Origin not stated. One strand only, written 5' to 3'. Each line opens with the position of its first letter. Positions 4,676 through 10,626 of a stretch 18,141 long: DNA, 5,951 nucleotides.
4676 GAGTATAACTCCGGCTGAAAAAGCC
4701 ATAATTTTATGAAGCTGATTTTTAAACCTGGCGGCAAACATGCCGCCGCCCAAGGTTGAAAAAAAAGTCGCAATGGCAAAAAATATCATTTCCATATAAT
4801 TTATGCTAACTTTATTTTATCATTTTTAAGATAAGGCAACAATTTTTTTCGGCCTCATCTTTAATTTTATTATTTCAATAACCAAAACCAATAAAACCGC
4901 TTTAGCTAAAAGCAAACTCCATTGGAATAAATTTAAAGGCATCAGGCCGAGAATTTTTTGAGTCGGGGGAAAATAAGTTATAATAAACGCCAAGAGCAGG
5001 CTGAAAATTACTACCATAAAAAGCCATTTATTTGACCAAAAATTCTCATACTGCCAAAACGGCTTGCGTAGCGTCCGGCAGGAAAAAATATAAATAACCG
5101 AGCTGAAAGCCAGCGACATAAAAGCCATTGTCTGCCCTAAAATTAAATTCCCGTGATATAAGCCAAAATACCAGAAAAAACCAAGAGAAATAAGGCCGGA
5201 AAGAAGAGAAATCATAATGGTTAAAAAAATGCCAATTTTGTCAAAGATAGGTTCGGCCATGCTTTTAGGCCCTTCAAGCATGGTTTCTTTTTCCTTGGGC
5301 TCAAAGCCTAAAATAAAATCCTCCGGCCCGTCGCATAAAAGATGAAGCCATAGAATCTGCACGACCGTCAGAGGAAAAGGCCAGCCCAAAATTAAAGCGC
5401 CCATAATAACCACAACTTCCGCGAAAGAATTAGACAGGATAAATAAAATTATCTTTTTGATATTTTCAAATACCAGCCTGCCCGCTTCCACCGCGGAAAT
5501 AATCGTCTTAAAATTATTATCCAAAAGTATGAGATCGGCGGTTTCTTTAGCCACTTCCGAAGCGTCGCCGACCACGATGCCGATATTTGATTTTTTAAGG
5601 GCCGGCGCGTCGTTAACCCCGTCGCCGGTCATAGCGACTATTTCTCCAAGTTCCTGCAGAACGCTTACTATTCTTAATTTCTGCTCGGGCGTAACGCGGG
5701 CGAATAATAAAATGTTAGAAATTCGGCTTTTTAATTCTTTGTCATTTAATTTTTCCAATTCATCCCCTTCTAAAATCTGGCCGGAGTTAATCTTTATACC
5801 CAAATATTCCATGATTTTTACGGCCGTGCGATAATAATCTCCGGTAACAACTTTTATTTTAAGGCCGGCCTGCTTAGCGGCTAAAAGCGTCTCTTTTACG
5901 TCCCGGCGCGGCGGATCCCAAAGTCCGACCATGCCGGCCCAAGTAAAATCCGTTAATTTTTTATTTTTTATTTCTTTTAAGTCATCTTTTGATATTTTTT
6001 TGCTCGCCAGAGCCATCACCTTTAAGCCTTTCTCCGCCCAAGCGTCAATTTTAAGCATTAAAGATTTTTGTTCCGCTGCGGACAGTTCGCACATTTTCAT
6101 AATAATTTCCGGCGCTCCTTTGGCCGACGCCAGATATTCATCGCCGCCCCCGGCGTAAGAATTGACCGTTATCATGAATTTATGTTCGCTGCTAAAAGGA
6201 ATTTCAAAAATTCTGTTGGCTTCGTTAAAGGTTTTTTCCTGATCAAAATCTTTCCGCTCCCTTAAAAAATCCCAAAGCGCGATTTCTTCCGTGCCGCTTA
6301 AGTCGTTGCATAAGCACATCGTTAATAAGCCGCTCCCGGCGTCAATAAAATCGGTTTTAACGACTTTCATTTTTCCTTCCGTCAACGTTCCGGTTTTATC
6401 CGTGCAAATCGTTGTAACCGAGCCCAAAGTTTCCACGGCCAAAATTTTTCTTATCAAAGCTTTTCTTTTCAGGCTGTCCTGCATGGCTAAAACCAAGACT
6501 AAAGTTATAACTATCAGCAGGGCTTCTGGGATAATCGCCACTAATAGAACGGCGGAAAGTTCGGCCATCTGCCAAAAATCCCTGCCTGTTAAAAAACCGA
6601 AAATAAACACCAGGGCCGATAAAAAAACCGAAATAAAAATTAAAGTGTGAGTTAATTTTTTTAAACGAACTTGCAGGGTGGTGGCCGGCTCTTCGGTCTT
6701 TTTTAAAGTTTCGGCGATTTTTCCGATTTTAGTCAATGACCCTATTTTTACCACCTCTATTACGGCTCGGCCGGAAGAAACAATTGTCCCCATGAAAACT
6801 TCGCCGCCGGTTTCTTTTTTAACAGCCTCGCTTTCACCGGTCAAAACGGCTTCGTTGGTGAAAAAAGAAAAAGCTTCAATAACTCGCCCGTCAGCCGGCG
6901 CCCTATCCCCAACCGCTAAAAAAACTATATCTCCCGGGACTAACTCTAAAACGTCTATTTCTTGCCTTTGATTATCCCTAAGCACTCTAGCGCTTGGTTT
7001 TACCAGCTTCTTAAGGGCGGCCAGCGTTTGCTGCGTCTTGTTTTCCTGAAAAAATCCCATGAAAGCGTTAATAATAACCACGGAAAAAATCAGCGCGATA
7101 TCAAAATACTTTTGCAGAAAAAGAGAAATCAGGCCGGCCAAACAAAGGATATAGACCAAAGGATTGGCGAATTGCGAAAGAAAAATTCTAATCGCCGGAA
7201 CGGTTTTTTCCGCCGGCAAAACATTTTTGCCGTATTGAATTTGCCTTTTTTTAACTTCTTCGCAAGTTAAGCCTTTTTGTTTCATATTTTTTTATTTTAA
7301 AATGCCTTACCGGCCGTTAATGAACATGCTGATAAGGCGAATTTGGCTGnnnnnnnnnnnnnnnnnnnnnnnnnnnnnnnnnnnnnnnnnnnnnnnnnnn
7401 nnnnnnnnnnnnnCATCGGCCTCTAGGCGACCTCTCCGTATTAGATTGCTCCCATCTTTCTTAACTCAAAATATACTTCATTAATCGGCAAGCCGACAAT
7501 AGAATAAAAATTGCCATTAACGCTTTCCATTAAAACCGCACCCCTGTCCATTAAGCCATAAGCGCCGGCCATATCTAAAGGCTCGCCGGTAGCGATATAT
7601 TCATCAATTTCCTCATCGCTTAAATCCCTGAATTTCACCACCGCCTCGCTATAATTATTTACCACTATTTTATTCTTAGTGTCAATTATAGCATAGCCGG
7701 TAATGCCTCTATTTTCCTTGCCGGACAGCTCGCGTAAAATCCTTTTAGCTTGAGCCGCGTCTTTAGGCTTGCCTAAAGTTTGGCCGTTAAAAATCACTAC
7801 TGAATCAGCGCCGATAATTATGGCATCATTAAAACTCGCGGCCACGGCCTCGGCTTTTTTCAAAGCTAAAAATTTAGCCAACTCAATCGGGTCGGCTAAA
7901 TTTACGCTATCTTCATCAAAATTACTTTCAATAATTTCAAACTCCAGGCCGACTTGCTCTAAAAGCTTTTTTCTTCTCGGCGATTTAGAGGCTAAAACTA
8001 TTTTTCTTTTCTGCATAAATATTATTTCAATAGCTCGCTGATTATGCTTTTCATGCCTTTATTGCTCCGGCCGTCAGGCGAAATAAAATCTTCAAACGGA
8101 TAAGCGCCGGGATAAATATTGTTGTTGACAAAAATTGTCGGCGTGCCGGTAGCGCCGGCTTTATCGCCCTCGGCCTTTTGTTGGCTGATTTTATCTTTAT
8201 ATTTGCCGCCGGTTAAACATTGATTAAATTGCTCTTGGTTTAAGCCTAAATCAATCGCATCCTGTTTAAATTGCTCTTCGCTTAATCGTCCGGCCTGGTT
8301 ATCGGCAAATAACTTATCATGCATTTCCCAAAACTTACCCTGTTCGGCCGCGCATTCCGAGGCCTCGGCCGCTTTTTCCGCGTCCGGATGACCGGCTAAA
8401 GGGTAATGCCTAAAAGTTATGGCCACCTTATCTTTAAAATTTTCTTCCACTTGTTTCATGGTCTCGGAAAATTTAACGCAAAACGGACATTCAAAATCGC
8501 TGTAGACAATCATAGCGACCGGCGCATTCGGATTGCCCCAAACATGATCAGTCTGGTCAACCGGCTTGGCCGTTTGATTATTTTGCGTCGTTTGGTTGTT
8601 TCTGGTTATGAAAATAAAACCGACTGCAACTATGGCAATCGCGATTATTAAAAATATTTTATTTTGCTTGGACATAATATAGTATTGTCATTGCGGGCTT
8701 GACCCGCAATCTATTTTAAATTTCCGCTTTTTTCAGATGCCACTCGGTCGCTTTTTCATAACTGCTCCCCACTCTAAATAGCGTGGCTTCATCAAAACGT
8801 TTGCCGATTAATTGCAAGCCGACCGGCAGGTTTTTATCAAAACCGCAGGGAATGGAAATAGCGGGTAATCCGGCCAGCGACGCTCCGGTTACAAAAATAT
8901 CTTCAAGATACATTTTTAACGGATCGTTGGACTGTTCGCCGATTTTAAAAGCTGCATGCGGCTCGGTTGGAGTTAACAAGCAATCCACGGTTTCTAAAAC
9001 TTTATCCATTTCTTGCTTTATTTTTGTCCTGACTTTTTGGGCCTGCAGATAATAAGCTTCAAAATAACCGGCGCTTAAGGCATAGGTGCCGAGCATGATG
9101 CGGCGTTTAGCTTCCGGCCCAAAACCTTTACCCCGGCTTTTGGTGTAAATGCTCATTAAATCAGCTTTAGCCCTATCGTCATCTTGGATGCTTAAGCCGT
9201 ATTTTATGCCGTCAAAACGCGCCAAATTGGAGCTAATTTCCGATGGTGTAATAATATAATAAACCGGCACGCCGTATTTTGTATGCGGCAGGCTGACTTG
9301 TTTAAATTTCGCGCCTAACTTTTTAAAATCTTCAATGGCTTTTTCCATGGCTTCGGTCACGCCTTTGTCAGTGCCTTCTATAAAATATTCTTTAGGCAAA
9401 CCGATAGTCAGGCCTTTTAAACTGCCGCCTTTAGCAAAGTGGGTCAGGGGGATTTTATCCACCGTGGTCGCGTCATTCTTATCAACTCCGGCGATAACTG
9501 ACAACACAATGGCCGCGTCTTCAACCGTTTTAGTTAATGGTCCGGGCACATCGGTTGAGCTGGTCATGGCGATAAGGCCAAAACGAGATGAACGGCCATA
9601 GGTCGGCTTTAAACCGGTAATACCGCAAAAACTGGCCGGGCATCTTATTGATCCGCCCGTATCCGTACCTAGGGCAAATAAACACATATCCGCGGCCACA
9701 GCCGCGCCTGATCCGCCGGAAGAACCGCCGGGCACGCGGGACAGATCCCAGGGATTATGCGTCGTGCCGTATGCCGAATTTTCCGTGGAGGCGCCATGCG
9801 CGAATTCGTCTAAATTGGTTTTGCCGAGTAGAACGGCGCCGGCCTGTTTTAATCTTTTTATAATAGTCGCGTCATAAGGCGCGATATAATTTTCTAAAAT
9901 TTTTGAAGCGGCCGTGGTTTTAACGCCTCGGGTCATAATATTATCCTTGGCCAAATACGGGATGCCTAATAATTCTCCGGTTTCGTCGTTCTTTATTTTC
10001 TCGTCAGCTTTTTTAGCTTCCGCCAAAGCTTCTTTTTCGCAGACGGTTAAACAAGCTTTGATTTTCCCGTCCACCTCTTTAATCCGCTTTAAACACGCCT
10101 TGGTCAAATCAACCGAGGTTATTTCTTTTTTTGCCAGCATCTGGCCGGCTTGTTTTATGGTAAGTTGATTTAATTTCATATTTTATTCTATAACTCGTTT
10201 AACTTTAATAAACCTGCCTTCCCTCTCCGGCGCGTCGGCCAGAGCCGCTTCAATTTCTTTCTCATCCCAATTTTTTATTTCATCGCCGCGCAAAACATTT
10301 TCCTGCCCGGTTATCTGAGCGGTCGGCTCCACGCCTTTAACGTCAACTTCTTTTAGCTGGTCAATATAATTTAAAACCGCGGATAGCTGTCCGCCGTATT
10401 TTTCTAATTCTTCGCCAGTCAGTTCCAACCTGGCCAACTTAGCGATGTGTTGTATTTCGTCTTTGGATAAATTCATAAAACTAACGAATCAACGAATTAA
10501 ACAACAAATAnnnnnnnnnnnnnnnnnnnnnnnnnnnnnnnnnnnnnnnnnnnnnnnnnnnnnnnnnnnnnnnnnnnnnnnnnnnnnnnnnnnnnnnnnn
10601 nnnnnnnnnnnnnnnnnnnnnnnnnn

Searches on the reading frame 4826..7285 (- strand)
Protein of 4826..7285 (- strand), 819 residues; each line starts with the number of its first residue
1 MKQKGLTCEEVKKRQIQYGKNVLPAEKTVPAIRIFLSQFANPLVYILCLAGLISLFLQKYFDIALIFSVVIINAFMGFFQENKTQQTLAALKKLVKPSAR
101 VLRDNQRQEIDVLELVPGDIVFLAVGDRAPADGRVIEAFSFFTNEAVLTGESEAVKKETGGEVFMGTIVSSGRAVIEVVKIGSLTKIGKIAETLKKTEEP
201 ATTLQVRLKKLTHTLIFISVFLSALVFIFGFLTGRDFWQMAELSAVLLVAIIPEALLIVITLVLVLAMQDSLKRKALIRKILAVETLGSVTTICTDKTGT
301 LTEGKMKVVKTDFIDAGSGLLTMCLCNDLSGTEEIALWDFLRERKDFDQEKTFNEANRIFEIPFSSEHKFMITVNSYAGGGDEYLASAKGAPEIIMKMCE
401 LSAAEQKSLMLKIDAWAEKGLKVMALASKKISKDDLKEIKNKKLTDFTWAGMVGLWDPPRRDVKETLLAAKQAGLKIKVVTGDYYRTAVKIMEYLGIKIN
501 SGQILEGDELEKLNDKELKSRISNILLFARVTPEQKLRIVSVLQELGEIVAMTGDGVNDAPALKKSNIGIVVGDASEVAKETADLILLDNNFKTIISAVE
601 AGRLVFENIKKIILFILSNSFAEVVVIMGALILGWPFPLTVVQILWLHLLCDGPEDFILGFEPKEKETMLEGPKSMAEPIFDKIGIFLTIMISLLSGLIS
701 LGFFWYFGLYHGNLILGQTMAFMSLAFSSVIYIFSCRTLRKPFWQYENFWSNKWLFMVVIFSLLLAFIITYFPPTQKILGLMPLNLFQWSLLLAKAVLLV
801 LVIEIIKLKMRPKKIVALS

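Call 7: search_protein_families(library=pfam, proteins=[window:4826-7285:-], max_evalue=0.01)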
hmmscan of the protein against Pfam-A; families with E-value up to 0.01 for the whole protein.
window:4826-7285:- (819 aa): 6 families
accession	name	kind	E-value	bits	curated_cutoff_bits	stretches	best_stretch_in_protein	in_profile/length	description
PF00122.25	E1-E2_ATPase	-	2.5e-47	161.2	28.1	1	94-272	2-179/181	E1-E2 ATPase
PF00689.26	Cation_ATPase_C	-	1.5e-41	142.5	27.3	1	636-808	1-174/175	Cation transporting ATPase, C-terminus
PF00702.32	Hydrolase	-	7e-19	69.4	26.4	1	291-565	2-189/191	haloacid dehalogenase-like hydrolase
PF00690.31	Cation_ATPase_N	-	1.3e-16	60.4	20.4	1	3-54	18-69/69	Cation transporter/ATPase, N-terminus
PF13246.12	Cation_ATPase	-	4.1e-11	43.2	21.7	1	333-400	24-89/91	Cation transport ATPase (P-type)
PF08282.18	Hydrolase_3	-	4.4e-07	30.3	20.9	1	550-595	206-251/255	haloacid dehalogenase-like hydrolase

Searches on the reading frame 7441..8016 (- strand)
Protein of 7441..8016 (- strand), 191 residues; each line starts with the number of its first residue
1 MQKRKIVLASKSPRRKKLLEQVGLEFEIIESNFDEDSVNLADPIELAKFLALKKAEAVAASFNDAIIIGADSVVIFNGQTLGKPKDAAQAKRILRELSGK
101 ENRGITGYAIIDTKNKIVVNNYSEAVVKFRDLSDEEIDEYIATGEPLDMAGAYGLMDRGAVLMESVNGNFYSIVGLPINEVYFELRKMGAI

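Call 7: search_protein_families(library=pfam, proteins=[window:7441-8016:-], max_evalue=0.01)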
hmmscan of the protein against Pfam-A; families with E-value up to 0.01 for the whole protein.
window:7441-8016:- (191 aa): 1 family
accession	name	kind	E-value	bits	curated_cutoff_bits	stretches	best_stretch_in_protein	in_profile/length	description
PF02545.19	Maf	-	1.4e-56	191.6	27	1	5-187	1-186/187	Maf-like protein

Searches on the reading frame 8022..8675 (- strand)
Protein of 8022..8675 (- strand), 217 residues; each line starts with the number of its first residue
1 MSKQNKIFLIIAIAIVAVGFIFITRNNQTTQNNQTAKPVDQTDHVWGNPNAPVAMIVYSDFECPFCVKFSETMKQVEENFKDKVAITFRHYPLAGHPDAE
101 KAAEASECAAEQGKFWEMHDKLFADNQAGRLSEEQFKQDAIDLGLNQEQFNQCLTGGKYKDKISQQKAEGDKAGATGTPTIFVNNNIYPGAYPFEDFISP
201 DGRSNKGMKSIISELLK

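Call 6: search_protein_families(library=pfam, proteins=[window:8022-8675:-], max_evalue=0.01)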
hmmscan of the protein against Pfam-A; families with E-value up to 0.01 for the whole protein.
window:8022-8675:- (217 aa): 4 families
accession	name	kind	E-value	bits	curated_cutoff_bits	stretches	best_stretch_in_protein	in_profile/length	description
PF13462.12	Thioredoxin_4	-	1.9e-30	106.7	23.2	1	41-197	3-159/165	Thioredoxin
PF01323.26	DSBA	-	9.9e-22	78.1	25.6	1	56-197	3-186/191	DSBA-like thioredoxin domain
PF13098.12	Thioredoxin_2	-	2.2e-09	38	27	1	53-198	7-101/104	Thioredoxin-like domain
PF11297.13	DUF3098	-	0.0012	18.8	25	1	2-31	3-32/67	Protein of unknown function (DUF3098)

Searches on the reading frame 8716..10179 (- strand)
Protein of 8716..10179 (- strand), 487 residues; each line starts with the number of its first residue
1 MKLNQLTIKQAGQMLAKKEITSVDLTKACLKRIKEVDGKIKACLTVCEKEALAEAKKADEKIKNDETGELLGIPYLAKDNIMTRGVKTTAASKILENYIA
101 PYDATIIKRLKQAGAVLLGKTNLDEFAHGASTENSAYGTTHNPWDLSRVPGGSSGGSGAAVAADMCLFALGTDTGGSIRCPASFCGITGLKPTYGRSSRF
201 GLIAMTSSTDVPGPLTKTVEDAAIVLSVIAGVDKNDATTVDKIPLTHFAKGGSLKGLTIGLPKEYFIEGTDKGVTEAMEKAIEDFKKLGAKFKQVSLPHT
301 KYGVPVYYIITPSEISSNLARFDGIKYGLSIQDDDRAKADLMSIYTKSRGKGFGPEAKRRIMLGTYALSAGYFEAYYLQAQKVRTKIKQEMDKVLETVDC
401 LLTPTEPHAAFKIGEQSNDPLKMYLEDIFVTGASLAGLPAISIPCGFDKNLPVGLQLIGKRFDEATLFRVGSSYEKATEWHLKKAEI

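Call 6: search_protein_families(library=pfam, proteins=[window:8716-10179:-], max_evalue=0.01)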
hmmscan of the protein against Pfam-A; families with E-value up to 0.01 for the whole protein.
window:8716-10179:- (487 aa): 1 family
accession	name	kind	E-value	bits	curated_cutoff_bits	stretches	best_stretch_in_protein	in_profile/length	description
PF01425.27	Amidase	-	8.2e-158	526.5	27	1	24-467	1-444/445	Amidase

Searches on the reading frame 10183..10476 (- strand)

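Call 6: search_protein_families(library=pfam, proteins=[window:10183-10476:-], max_evalue=0.01)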
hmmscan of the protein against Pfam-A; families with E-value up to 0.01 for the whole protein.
window:10183-10476:- (97 aa): 2 families
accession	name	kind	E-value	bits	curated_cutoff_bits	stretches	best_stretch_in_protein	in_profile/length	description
PF02686.20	GatC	-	2.6e-20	72.8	23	1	19-92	1-66/66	Glu-tRNAGln amidotransferase C subunit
PF20977.2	GatF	-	0.0031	18.1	33.4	1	3-50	38-85/150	Glutamyl-tRNA(Gln) amidotransferase subunit F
